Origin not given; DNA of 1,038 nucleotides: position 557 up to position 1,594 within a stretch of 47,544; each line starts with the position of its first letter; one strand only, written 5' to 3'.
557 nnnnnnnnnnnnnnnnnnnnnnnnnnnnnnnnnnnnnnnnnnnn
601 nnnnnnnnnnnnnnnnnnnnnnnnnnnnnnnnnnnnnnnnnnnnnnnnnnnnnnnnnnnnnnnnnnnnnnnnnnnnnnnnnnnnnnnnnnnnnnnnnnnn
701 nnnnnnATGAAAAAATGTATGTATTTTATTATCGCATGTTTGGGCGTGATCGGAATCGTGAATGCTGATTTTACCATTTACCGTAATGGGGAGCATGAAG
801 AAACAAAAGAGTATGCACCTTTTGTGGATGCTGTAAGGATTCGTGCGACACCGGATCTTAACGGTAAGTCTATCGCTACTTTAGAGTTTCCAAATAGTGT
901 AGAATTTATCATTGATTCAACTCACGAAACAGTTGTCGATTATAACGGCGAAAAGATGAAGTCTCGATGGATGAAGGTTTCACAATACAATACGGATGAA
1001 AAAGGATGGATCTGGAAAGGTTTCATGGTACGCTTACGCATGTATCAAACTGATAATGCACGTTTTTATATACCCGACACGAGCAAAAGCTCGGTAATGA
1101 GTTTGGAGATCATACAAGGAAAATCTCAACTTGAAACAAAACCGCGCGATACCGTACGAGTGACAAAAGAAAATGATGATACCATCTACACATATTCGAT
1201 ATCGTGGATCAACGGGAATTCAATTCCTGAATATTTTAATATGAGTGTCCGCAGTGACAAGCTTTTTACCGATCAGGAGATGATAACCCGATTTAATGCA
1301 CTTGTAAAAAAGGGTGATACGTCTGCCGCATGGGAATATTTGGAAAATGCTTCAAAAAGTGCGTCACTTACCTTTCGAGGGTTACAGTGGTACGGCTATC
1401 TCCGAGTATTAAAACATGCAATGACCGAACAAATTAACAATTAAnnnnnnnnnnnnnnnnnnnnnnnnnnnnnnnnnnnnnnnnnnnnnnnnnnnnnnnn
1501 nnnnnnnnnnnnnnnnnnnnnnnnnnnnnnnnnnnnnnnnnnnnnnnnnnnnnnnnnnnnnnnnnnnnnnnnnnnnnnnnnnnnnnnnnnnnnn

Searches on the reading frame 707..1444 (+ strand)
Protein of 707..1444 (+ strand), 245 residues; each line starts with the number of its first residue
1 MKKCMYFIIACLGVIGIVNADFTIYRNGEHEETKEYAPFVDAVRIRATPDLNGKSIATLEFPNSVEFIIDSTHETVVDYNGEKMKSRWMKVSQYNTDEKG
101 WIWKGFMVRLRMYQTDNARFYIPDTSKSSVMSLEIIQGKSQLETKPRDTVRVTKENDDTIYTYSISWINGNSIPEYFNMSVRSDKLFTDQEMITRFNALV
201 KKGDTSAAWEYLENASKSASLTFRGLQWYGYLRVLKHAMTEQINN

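Call 17: find_encoding_contigs(protein=window:707-1444:+, flank=10000, max_places=10)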
Protein window:707-1444:+ (245 aa): 4 contigs read that carry it; 2 places shown.
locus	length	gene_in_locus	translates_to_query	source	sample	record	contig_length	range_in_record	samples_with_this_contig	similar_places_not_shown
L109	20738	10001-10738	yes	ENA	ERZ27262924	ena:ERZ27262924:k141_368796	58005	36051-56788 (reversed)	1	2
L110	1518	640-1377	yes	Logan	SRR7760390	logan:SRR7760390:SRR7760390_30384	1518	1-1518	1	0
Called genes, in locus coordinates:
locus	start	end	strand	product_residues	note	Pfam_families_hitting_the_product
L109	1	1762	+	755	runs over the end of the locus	PF00317:Ribonuc_red_lgN, PF02867:Ribonuc_red_lgC, PF12637:TSCPD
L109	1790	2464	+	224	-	PF00156:Pribosyltran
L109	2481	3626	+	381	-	PF00070:Pyr_redox (faint), PF01266:DAO (weak), PF01593:Amino_oxidase (weak), PF07992:Pyr_redox_2 (faint), PF12831:FAD_oxidored (faint), PF13450:NAD_binding_8, PF03275:GLF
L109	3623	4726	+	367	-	PF02350:Epimerase_2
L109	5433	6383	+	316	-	-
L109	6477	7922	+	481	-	PF01523:PmbA_TldD_1st, PF19290:PmbA_TldD_2nd (weak), PF19289:PmbA_TldD_3rd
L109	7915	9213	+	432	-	PF19289:PmbA_TldD_3rd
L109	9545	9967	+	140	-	-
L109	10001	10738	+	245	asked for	-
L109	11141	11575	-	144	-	PF14110:DUF4282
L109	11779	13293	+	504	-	PF01807:Zn_ribbon_DnaG, PF08275:DNAG_N, PF01751:Toprim, PF13155:Toprim_2, PF13362:Toprim_3, PF13662:Toprim_4, PF10410:DnaB_bind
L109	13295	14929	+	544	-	PF03979:Sigma70_r1_1, PF00140:Sigma70_r1_2, PF04542:Sigma70_r2, PF04539:Sigma70_r3, PF04545:Sigma70_r4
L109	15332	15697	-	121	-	-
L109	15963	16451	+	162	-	PF00583:Acetyltransf_1, PF13673:Acetyltransf_10, PF13508:Acetyltransf_7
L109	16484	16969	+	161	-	PF13527:Acetyltransf_9, PF00583:Acetyltransf_1, PF13673:Acetyltransf_10, PF13508:Acetyltransf_7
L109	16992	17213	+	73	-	-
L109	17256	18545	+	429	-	PF01145:Band_7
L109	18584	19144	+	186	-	PF13302:Acetyltransf_3, PF00583:Acetyltransf_1, PF13523:Acetyltransf_8 (weak)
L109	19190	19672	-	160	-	PF12682:Flavodoxin_4, PF12724:Flavodoxin_5 (faint)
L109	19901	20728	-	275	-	PF13505:OMP_b-brl, PF13568:OMP_b-brl_2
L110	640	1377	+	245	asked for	-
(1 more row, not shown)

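Call 24: find_homologous_proteins(query=L109:13295-14929:+, max_evalue=1e-50)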
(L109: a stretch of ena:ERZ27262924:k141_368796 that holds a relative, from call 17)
Query L109:13295-14929:+ (544 aa): 8000 proteins with E <= 1e-50 among 8000 candidates; the best 120 are listed.
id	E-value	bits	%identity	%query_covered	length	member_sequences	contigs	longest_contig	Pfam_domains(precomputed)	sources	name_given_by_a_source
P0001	0.0e+0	1156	100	100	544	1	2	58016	PF04545.23,PF00140.26,PF03979.20,PF04542.21,PF04539.23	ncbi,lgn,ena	-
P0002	0.0e+0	1155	100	100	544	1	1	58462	PF04545.23,PF00140.26,PF03979.20,PF04542.21,PF04539.23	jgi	-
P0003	0.0e+0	1112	95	100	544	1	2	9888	PF04545.23,PF00140.26,PF03979.20,PF04542.21,PF04539.23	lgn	-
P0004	0.0e+0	1109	95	100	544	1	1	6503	PF04545.23,PF00140.26,PF03979.20,PF04542.21,PF04539.23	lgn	-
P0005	0.0e+0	1082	92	100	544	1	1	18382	PF04545.23,PF00140.26,PF03979.20,PF04542.21,PF04539.23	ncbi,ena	-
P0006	0.0e+0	1081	92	100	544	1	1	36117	PF04545.23,PF00140.26,PF03979.20,PF04542.21,PF04539.23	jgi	-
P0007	7.4e-263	891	76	100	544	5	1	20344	PF04545.23,PF00140.26,PF03979.20,PF04542.21,PF04539.23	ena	-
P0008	4.8e-258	875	76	100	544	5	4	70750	PF04545.23,PF00140.26,PF03979.20,PF04542.21,PF04539.23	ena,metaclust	metaclust:\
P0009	5.9e-258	875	76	100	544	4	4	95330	PF04545.23,PF00140.26,PF03979.20,PF04542.21,PF04539.23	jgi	-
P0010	6.2e-258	875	76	100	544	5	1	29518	PF04545.23,PF00140.26,PF03979.20,PF04542.21,PF04539.23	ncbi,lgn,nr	ncbi:RNA polymerase sigma factor RpoD [Candidatus Mcinerneyibacteriota bacterium]|nr:RNA polymerase 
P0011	6.5e-257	871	76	100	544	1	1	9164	PF04545.23,PF00140.26,PF03979.20,PF04542.21,PF04539.23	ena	-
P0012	1.4e-256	870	75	100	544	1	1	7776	PF04545.23,PF00140.26,PF03979.20,PF04542.21,PF04539.23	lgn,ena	-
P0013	1.5e-256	870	75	100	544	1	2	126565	PF04545.23,PF00140.26,PF03979.20,PF04542.21,PF04539.23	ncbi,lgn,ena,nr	ncbi:MAG TPA: RNA polymerase sigma factor RpoD [Firmicutes bacterium]|nr:RNA polymerase sigma factor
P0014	2.0e-256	870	75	100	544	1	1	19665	PF04545.23,PF00140.26,PF03979.20,PF04542.21,PF04539.23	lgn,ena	-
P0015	2.5e-256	869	75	100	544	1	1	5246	PF04545.23,PF00140.26,PF03979.20,PF04542.21,PF04539.23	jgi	-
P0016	2.8e-256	869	75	100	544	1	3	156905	PF04545.23,PF00140.26,PF03979.20,PF04542.21,PF04539.23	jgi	-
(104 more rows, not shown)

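Call 26: find_encoding_contigs(protein=P0006, flank=10000, max_places=4)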
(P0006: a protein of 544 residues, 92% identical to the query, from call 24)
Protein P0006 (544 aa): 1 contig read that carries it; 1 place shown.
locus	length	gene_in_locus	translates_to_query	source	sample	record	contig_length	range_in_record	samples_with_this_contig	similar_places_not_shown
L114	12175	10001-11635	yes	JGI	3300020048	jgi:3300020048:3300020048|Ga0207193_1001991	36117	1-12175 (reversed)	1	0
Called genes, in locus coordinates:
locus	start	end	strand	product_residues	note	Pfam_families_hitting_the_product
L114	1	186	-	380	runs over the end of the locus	PF07787:TMEM43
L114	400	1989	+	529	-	PF01590:GAF, PF13185:GAF_2, PF13492:GAF_3, PF01966:HD (weak), PF13487:HD_5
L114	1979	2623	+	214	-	PF02163:Peptidase_M50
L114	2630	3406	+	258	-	-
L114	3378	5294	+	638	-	PF01464:SLT, PF27553:SLT_superhelical (weak)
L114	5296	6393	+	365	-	PF00933:Glyco_hydro_3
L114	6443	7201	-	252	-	PF23564:EF-hand_FSTL1 (faint), PF13202:EF-hand_5 (faint), PF13405:EF-hand_6 (faint), PF13499:EF-hand_7 (weak), PF00036:EF-hand_1 (weak), PF13499:EF-hand_7, PF13833:EF-hand_8 (weak), PF00036:EF-hand_1 (weak)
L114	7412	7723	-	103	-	PF01527:HTH_Tnp_1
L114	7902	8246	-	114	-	-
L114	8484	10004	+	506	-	PF01807:Zn_ribbon_DnaG, PF08275:DNAG_N, PF01751:Toprim, PF13155:Toprim_2, PF13362:Toprim_3 (weak), PF13662:Toprim_4, PF10410:DnaB_bind (weak)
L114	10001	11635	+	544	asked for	PF03979:Sigma70_r1_1 (weak), PF00140:Sigma70_r1_2, PF04542:Sigma70_r2, PF04539:Sigma70_r3, PF04545:Sigma70_r4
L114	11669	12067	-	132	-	-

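Call 27: find_encoding_contigs(protein=P0016, flank=10000, max_places=4)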
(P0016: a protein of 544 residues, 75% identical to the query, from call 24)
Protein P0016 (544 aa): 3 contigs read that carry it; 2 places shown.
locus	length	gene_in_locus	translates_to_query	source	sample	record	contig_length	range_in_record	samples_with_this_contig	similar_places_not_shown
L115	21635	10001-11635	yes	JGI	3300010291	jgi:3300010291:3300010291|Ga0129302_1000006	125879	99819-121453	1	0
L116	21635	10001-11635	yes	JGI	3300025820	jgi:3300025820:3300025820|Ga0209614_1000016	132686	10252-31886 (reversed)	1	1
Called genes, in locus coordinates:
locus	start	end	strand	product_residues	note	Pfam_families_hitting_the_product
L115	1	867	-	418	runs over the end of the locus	-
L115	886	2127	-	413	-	-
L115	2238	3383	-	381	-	-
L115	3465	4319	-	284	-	PF01565:FAD_binding_4, PF02873:MurB_C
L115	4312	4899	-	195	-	-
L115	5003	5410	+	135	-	PF00515:TPR_1 (faint), PF13428:TPR_14 (faint), PF13432:TPR_16 (faint), PF23914:TPR_CcmH_CycH (faint), PF13414:TPR_11 (weak), PF13431:TPR_17 (faint), PF07719:TPR_2 (weak), PF13181:TPR_8 (weak), +1 more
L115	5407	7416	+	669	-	PF04851:ResIII, PF17757:UvrB_inter, PF27431:UvrB_3rd, PF00271:Helicase_C, PF12344:UvrB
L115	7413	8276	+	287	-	PF02749:QRPTase_N, PF01729:QRPTase_C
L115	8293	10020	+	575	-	PF01807:Zn_ribbon_DnaG, PF08275:DNAG_N, PF01751:Toprim, PF13155:Toprim_2, PF13362:Toprim_3, PF13662:Toprim_4, PF10410:DnaB_bind (weak)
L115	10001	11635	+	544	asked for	PF03979:Sigma70_r1_1 (weak), PF00140:Sigma70_r1_2, PF04542:Sigma70_r2, PF04539:Sigma70_r3, PF04545:Sigma70_r4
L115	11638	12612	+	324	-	PF07991:KARI_N, PF01450:KARI_C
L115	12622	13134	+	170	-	PF01327:Pep_deformylase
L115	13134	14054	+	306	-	PF00551:Formyl_trans_N, PF02911:Formyl_trans_C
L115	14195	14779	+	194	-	PF00440:TetR_N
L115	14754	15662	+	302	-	PF25919:BSH_CusB (faint), PF00364:Biotin_lipoyl (faint), PF25917:BSH_RND, PF25973:BSH_CzcB (weak), PF25994:HH_AprE (weak), PF25984:BSH_YknX (faint), PF25954:Beta-barrel_RND_2 (faint), PF25990:Beta-barrel_YknX (weak)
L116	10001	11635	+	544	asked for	PF03979:Sigma70_r1_1 (weak), PF00140:Sigma70_r1_2, PF04542:Sigma70_r2, PF04539:Sigma70_r3, PF04545:Sigma70_r4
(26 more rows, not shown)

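Call 30: find_encoding_contigs(protein=P0003, flank=10000, max_places=4)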
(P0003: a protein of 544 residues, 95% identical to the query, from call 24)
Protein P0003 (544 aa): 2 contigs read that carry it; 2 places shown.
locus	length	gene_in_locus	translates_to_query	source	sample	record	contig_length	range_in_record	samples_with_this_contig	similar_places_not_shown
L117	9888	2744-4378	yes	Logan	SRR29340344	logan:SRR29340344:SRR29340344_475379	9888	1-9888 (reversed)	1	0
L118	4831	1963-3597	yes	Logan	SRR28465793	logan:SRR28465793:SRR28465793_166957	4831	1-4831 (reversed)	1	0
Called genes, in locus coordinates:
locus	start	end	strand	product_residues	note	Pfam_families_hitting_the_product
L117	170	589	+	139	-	-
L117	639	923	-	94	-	PF14110:DUF4282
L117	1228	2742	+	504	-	PF01807:Zn_ribbon_DnaG, PF08275:DNAG_N, PF01751:Toprim, PF13155:Toprim_2, PF13362:Toprim_3, PF13662:Toprim_4, PF10410:DnaB_bind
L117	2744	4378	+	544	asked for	PF03979:Sigma70_r1_1, PF00140:Sigma70_r1_2, PF04542:Sigma70_r2, PF04539:Sigma70_r3, PF04545:Sigma70_r4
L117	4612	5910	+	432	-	PF00654:Voltage_CLC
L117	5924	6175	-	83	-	-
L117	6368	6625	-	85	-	PF00076:RRM_1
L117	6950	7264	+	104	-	-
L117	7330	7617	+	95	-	PF01250:Ribosomal_S6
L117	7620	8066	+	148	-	PF00436:SSB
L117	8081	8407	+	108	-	PF01084:Ribosomal_S18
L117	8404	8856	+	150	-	PF01281:Ribosomal_L9_N, PF03948:Ribosomal_L9_C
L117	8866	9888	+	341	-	?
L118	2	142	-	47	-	?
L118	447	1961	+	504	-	PF01807:Zn_ribbon_DnaG, PF08275:DNAG_N, PF01751:Toprim, PF13155:Toprim_2, PF13362:Toprim_3, PF13662:Toprim_4, PF10410:DnaB_bind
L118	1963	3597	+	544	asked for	PF03979:Sigma70_r1_1, PF00140:Sigma70_r1_2, PF04542:Sigma70_r2, PF04539:Sigma70_r3, PF04545:Sigma70_r4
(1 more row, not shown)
